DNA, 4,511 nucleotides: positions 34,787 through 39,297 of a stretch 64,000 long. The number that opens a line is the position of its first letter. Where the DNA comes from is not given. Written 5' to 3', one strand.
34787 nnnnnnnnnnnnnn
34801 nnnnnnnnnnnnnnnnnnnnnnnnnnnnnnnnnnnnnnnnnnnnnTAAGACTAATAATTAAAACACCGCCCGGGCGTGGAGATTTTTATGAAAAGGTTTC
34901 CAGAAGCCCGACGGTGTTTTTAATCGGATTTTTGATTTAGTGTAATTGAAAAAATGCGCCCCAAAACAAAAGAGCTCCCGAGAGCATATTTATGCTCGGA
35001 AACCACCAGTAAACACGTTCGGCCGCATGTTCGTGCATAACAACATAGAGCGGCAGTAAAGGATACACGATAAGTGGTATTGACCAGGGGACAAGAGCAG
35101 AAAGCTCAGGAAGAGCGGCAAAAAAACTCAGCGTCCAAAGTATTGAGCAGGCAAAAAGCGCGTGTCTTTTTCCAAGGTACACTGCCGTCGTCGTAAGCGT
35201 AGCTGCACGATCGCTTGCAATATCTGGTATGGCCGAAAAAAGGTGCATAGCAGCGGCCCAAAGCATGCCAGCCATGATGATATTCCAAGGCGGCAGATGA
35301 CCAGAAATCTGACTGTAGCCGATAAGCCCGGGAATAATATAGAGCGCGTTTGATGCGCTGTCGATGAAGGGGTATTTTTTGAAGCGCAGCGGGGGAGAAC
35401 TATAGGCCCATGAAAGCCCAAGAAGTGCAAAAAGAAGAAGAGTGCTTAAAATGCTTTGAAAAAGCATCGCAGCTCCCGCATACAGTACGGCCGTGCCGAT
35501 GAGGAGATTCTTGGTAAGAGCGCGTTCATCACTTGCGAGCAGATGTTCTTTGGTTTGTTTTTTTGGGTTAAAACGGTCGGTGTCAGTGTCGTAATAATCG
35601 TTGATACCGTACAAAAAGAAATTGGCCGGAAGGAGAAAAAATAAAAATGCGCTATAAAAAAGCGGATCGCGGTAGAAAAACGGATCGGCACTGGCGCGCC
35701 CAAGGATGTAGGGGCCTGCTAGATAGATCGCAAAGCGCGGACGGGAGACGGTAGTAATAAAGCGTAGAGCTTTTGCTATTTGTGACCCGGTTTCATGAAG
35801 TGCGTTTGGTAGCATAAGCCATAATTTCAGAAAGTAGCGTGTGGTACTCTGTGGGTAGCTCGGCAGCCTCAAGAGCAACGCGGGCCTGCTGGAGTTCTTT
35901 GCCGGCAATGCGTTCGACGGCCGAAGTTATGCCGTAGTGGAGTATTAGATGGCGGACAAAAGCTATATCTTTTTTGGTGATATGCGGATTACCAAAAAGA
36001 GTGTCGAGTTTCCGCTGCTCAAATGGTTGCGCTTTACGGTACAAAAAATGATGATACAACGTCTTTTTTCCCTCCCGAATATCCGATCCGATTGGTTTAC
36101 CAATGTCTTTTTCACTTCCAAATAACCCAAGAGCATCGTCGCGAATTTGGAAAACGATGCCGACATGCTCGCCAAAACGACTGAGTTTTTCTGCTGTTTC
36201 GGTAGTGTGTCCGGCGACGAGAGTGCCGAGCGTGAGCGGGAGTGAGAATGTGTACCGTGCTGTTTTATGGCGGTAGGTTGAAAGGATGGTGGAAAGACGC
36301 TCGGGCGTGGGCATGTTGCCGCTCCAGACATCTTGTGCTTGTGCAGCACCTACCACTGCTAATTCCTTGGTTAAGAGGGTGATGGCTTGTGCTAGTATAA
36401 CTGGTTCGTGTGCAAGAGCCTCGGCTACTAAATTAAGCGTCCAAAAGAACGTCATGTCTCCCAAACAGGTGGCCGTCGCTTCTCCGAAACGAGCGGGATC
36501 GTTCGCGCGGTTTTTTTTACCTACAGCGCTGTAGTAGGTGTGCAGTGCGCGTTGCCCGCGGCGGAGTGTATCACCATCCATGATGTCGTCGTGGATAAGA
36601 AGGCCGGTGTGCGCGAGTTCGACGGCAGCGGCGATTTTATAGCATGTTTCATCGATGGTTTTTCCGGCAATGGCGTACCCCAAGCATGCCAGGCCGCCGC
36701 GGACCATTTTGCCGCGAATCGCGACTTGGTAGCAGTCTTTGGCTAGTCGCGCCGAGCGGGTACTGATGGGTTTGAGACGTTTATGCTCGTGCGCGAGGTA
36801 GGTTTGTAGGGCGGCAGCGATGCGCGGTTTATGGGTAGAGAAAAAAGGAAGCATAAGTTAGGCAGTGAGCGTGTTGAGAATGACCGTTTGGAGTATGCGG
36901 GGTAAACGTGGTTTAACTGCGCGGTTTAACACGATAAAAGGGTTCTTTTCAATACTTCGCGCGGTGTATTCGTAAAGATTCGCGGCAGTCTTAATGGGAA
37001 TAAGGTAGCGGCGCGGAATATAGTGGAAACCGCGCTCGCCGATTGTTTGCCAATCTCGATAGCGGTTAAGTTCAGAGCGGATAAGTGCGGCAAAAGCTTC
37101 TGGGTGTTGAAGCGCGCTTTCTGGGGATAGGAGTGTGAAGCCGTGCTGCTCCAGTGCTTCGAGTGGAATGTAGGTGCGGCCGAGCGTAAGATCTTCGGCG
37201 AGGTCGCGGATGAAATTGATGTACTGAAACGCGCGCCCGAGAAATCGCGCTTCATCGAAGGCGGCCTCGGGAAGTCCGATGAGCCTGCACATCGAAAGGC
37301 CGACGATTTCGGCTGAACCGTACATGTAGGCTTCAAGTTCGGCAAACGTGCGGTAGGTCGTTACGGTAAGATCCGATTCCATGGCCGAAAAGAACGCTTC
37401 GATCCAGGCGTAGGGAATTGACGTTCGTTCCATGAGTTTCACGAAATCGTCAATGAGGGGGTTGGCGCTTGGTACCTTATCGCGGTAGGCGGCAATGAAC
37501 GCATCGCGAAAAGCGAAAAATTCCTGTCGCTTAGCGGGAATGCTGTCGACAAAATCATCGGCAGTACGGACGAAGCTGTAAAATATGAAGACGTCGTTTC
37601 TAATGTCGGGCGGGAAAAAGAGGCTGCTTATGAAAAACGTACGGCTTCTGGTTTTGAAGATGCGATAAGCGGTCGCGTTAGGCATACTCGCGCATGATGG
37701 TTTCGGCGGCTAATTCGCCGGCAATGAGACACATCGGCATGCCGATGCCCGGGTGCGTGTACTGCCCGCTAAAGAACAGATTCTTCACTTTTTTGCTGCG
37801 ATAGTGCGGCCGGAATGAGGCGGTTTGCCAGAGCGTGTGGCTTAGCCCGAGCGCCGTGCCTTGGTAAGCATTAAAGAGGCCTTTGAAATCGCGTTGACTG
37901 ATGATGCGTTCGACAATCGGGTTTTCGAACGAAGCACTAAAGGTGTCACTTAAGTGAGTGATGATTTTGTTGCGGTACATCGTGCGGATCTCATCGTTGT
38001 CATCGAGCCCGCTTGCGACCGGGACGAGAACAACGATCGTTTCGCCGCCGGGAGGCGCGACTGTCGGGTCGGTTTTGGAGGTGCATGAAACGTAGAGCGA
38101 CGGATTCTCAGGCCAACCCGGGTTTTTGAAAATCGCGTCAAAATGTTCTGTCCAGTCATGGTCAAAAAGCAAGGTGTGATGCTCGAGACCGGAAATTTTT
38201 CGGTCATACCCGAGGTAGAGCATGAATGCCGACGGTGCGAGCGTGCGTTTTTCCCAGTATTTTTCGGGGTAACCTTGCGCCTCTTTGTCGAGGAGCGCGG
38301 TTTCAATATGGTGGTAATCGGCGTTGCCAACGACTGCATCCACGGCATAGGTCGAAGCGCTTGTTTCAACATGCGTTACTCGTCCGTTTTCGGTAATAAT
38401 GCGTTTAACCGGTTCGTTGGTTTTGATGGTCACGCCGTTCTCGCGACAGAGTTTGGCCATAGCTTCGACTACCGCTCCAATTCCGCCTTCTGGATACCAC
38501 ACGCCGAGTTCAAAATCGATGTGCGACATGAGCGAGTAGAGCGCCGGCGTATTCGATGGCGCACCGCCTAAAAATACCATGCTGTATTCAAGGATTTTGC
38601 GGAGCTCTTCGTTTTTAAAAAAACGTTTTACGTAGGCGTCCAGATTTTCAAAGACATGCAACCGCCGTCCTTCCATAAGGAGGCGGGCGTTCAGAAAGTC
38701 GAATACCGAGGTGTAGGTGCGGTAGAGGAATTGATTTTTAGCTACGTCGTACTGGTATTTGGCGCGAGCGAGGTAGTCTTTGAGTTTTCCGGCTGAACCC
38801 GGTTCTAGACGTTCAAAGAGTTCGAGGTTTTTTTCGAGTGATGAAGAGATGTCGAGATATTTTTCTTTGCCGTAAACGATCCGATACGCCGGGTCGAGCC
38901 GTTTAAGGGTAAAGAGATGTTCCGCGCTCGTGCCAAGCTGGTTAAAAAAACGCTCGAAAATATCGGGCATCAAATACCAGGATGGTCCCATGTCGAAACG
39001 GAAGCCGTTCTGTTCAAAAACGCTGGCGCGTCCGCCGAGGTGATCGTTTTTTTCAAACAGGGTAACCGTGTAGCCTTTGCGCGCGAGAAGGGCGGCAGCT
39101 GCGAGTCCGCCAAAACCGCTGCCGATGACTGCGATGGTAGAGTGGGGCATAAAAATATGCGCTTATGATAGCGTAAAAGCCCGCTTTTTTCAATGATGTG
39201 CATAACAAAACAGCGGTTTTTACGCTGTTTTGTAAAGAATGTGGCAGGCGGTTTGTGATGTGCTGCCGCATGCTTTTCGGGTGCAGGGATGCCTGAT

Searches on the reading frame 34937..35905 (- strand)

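Call 14: search_protein_families(library=pfam, proteins=[window:34937-35905:-], max_evalue=0.001)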
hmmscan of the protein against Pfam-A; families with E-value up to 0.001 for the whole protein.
window:34937-35905:- (322 aa): 1 family
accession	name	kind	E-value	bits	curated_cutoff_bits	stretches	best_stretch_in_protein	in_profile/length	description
PF01040.23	UbiA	-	2e-22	80.2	34.2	1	79-290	17-232/250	UbiA prenyltransferase family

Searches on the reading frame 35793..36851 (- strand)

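Call 14: search_protein_families(library=pfam, proteins=[window:35793-36851:-], max_evalue=0.001)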
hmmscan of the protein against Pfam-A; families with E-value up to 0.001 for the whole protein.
window:35793-36851:- (352 aa): 1 family
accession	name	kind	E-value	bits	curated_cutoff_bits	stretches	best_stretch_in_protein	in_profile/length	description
PF00348.22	polyprenyl_synt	-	4.6e-47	160.8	27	1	41-296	10-244/251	Polyprenyl synthetase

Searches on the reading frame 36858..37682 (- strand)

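Call 14: search_protein_families(library=pfam, proteins=[window:36858-37682:-], max_evalue=0.001)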
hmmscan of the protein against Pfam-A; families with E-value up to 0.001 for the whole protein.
window:36858-37682:- (274 aa): 1 family
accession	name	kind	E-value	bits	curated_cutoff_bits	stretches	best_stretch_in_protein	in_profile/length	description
PF00494.24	SQS_PSY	-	8.8e-58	196.5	26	1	10-259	2-260/263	Squalene/phytoene synthase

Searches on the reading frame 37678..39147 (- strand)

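Call 14: search_protein_families(library=pfam, proteins=[window:37678-39147:-], max_evalue=0.001)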
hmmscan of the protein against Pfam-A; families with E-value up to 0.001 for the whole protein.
window:37678-39147:- (489 aa): 10 families
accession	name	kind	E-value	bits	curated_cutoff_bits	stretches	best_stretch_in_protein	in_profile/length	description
PF01593.30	Amino_oxidase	-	1.2e-49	170.2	19.8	1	13-485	2-443/443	Flavin containing amine oxidoreductase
PF13450.12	NAD_binding_8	-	3.8e-19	69.2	21.9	1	7-70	1-67/68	NAD(P)-binding Rossmann-like domain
PF01266.30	DAO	-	8.5e-18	65.4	27.9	2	209-273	132-199/353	FAD dependent oxidoreductase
PF12831.13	FAD_oxidored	-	1.3e-09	38.4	27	1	5-43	2-40/416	FAD dependent oxidoreductase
PF07992.20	Pyr_redox_2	-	2.7e-09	37.3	26.1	1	4-40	2-39/291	Pyridine nucleotide-disulphide oxidoreductase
PF00890.30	FAD_binding_2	-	1.1e-08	35.1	20.4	1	5-46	2-42/414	FAD binding domain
PF00070.33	Pyr_redox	-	1.6e-08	35.4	22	1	5-38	2-35/82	Pyridine nucleotide-disulphide oxidoreductase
PF03486.20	HI0933_like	-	9.9e-08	32.2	50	0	4-38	2-36/244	HI0933-like protein Rossmann domain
PF01134.28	GIDA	-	7.6e-05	22.4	22.1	0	5-37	2-35/391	Glucose inhibited division protein A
PF00996.24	GDI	-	0.00026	20.1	23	0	217-279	224-287/436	GDP dissociation inhibitor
